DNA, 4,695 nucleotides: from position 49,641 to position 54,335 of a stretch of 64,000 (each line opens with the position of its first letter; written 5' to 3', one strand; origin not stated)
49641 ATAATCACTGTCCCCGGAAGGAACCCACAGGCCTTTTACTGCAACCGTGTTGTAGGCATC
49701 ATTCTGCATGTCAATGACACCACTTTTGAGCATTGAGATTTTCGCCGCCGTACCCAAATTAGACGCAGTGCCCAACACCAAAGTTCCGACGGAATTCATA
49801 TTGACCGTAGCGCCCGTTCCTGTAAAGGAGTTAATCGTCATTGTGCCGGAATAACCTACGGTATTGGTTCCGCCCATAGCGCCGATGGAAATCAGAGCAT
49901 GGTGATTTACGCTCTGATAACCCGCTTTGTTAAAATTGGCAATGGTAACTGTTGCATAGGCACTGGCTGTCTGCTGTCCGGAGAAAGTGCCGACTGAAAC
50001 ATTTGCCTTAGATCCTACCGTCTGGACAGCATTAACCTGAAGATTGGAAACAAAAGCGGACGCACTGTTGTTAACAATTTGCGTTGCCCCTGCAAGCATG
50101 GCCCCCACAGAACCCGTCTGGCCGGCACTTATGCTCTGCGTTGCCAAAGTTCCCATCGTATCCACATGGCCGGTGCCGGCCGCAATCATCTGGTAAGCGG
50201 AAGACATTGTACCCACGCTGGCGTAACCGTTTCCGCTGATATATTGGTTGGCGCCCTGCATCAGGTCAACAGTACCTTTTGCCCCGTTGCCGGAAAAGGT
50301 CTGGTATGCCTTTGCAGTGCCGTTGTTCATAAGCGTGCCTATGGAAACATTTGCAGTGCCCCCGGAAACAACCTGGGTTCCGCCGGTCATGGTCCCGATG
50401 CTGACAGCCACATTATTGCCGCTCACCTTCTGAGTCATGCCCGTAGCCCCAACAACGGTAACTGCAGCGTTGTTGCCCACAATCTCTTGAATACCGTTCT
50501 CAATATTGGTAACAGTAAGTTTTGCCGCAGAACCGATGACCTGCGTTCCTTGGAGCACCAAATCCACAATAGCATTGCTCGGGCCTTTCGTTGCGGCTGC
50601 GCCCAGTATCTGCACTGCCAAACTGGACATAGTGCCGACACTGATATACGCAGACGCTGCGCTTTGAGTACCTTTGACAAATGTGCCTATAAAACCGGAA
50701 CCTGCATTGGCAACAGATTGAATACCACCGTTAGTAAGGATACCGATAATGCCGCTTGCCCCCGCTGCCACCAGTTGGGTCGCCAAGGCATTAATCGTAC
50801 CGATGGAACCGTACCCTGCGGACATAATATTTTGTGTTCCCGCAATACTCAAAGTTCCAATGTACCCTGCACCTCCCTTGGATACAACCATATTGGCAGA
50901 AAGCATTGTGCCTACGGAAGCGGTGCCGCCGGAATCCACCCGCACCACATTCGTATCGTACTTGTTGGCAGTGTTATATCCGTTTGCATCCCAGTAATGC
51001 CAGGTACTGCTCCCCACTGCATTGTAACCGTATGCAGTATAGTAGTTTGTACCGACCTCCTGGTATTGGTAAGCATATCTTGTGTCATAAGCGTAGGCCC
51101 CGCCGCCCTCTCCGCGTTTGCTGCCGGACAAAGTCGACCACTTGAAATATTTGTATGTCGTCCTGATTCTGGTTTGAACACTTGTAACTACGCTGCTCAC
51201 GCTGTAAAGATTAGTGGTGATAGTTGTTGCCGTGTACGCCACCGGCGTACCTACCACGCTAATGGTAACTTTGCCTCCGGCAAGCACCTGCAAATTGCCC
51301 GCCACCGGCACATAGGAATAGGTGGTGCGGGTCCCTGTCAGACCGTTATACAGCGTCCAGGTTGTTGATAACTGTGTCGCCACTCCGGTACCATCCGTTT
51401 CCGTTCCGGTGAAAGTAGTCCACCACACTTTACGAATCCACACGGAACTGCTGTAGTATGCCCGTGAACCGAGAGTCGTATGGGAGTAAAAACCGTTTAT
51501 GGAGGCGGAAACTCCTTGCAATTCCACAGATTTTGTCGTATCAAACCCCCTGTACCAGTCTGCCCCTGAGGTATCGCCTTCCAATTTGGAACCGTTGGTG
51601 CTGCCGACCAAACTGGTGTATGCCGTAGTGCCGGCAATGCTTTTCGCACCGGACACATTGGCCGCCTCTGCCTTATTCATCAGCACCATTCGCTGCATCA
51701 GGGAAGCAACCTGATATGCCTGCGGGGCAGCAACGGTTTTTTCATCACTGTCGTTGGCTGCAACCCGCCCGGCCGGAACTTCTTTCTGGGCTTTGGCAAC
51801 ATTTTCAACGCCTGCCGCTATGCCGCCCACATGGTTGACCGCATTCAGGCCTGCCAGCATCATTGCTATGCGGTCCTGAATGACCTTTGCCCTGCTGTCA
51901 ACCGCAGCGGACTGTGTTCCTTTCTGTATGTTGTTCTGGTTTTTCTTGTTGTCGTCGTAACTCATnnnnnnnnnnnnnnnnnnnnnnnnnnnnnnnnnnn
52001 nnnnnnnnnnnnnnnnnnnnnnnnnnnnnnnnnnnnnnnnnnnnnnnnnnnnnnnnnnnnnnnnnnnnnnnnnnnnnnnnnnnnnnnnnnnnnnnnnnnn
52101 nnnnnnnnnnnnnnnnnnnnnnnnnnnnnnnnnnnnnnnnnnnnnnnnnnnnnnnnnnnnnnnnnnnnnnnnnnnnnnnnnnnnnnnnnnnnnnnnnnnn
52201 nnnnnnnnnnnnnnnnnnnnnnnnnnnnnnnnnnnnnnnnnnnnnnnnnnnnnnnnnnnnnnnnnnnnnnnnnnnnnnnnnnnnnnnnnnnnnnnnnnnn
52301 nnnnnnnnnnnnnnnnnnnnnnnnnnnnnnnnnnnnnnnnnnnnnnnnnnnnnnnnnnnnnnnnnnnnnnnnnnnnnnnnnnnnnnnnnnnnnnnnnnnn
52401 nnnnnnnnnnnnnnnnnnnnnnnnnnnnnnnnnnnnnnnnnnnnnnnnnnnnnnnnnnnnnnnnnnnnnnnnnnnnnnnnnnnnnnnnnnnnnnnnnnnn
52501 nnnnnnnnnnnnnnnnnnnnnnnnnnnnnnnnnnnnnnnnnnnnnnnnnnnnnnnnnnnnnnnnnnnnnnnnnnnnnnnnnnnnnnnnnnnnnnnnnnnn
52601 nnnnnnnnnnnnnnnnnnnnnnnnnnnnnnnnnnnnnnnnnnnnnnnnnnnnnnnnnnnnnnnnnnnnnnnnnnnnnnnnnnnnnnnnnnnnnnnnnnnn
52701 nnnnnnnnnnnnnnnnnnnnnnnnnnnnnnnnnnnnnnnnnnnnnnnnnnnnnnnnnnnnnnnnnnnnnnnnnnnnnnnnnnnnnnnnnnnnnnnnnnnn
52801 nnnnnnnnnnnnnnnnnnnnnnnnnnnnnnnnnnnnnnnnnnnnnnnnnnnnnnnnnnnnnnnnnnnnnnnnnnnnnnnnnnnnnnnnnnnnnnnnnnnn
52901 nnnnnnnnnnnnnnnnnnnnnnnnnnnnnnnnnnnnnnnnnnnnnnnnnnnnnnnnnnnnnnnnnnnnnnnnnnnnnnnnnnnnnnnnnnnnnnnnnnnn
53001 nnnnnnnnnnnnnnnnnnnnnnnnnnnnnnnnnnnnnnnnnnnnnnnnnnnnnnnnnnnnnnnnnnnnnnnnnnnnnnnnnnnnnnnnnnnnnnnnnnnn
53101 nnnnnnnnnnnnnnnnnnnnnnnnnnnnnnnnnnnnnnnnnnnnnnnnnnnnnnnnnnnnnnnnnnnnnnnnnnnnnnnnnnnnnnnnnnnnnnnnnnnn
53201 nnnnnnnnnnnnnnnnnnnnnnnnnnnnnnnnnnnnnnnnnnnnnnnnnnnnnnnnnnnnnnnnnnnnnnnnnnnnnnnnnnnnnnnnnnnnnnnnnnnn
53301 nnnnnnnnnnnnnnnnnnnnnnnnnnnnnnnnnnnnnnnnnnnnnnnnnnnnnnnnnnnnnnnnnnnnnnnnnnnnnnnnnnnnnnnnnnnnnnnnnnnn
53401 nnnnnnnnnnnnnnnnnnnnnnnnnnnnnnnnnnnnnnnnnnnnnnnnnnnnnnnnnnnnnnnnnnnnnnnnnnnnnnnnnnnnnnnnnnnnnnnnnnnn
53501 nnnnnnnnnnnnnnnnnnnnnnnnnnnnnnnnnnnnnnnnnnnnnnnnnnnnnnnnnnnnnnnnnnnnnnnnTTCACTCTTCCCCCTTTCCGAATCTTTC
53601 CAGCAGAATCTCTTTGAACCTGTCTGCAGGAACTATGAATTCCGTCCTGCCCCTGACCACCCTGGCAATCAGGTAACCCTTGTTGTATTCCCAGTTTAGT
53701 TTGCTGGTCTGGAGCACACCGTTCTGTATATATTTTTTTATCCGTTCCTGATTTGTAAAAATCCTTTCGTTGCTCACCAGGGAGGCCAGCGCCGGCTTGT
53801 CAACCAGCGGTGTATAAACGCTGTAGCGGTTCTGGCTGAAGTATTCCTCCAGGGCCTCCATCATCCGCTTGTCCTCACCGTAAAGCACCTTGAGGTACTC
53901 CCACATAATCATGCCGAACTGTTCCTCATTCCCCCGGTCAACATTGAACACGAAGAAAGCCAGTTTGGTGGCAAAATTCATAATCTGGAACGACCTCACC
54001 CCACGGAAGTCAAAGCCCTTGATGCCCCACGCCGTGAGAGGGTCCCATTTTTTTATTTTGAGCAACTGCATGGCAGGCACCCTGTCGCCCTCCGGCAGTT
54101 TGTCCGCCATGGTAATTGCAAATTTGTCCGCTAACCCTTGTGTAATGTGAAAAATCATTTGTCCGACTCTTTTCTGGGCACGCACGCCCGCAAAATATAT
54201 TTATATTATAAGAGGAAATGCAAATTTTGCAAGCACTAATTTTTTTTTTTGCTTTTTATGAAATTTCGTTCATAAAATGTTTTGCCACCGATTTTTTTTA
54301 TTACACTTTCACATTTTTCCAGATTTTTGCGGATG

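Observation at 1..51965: A single uninterrupted ORF of >=17,321 codons that the ORF track does not show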

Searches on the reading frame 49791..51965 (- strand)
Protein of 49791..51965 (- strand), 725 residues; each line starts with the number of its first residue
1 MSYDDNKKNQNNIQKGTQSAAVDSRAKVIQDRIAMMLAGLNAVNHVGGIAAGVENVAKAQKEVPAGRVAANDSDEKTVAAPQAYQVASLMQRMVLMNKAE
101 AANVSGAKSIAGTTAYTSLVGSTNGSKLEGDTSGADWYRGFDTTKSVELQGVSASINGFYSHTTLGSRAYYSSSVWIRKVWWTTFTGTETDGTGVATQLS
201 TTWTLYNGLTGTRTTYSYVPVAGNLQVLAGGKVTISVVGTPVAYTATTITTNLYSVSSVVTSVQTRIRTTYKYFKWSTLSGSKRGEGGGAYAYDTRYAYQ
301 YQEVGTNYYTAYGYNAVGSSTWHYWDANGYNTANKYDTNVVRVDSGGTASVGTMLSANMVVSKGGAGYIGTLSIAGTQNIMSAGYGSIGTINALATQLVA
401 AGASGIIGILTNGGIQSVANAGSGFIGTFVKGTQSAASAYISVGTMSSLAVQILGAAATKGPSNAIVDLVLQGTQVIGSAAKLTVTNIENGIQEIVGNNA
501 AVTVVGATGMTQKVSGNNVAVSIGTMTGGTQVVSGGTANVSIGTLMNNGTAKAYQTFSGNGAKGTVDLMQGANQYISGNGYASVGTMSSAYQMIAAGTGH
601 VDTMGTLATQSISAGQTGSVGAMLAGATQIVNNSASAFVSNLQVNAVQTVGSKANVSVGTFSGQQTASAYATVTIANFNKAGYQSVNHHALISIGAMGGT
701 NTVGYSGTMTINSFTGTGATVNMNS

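Call 11: find_homologous_proteins(query=window:50166-51965:-)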
Query window:50166-51965:-: 8000 candidates shared short words with the query, none scored E <= 0.001.

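Call 66: predict_structure(protein=window:50106-51965:-)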
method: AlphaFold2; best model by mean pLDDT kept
length: 620 residues; sequences in the alignment: 1
mean_pLDDT: 40.0   pTM: 0.32
mean pLDDT of the five models: 40.0, 35.2, 35.0, 34.6, 28.5
residues with pLDDT >= 90: 0; 70-90: 10; 50-70: 139; < 50: 471
segments of 3 or more residues with pLDDT < 50: 18-23, 38-54, 56-473, 477-480, 606-620
pLDDT, mean of each block of 10 residues (from residue 1): 62 55 50 49 43 46 39 40 43 42 33 24 24 27 24 24 25 27 31 33 34 32 36 35 26 25 25 23 28 26 25 25 30 31 30 30 29 30 33 41 35 35 38 36 37 37 40 47 57 59 66 65 70 63 64 60 64 59 57 57 52 43
secondary structure, 60 per line:
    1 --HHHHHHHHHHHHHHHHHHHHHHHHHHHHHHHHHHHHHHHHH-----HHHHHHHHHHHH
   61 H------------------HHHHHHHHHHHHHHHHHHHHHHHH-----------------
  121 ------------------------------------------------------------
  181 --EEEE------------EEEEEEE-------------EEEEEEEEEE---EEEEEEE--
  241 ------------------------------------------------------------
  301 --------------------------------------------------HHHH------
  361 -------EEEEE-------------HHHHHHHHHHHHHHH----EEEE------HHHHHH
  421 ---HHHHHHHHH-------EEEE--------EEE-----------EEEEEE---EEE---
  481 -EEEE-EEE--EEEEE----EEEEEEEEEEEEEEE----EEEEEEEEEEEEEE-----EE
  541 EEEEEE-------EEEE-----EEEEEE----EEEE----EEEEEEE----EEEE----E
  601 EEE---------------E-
elements in order: H3-43 H49-61 H80-103 E183-186 E199-205 E219-228 E232-238 H351-354 E368-372 H386-400 E405-408 H415-420 H424-432 E440-443 E452-454 E466-471 E475-477 E482-485 E487-489 E492-496 E501-515 E520-533 E539-546 E554-557 E563-568 E573-576 E581-587 E592-595 E600-603

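Call 100: search_protein_families(library=ncbifam, proteins=[window:49791-51965:-], max_evalue=0.01)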
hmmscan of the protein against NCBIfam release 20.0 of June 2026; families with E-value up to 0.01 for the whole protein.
window:49791-51965:- (725 aa): 0 families

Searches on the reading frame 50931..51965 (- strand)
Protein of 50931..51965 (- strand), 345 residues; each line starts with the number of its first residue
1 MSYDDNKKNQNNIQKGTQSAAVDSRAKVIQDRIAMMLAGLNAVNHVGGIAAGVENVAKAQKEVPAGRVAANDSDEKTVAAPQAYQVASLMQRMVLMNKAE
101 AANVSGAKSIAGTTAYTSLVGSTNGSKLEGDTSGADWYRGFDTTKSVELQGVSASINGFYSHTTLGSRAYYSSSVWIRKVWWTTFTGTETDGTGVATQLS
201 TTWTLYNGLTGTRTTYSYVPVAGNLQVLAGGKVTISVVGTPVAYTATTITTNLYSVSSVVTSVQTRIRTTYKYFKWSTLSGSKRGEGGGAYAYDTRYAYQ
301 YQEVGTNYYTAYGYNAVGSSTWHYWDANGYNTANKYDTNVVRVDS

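Call 52: find_homologous_proteins(query=A4, max_evalue=0.01)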
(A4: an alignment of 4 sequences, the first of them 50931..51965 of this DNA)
Query A4 (4 sequences): 8000 candidates shared short words with the query, none scored E <= 0.01.

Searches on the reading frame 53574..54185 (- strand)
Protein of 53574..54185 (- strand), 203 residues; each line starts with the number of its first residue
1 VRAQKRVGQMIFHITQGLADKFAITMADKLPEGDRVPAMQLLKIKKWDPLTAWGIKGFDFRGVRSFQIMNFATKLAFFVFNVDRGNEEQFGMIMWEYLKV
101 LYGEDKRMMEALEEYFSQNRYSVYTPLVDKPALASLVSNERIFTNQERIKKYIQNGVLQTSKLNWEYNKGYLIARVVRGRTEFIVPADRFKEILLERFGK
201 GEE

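Call 6: search_protein_families(library=pfam, proteins=[window:53574-54185:-], max_evalue=0.001)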
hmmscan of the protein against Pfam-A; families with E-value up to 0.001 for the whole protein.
window:53574-54185:- (203 aa): 1 family
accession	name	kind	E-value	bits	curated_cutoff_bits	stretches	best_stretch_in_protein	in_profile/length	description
PF22016.2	DUF6933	-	0.00035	20.9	27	1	11-137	1-112/157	Domain of unknown function (DUF6933)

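Call 54: find_related_loci(query=A2, collection=genome_contigs, flank=10000)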
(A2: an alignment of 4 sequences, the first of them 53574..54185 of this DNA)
Query A2 (203 aa) in genome_contigs; peptide patterns used: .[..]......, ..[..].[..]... (x = any residue, [..] = any of these).
36 stretches matched a pattern, but none encodes a relative of the query by tblastn (E <= 1e-3).

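Call 56: find_related_loci(query=A2, collection=metagenome_contigs, flank=10000)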
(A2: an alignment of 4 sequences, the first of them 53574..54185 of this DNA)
Query A2 (203 aa) in metagenome_contigs; peptide patterns used: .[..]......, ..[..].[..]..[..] (x = any residue, [..] = any of these).
105 stretches matched a pattern, but none encodes a relative of the query by tblastn (E <= 1e-3).

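Call 79: search_solved_structures(query=A2, max_evalue=1)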
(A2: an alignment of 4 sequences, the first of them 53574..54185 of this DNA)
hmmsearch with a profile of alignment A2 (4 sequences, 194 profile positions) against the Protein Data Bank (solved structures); distinct sequences matched with E-value up to 1: 0.

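Call 100: search_protein_families(library=ncbifam, proteins=[window:53574-54158:-], max_evalue=0.01)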
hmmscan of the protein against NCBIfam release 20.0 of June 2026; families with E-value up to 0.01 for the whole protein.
window:53574-54158:- (194 aa): 0 families
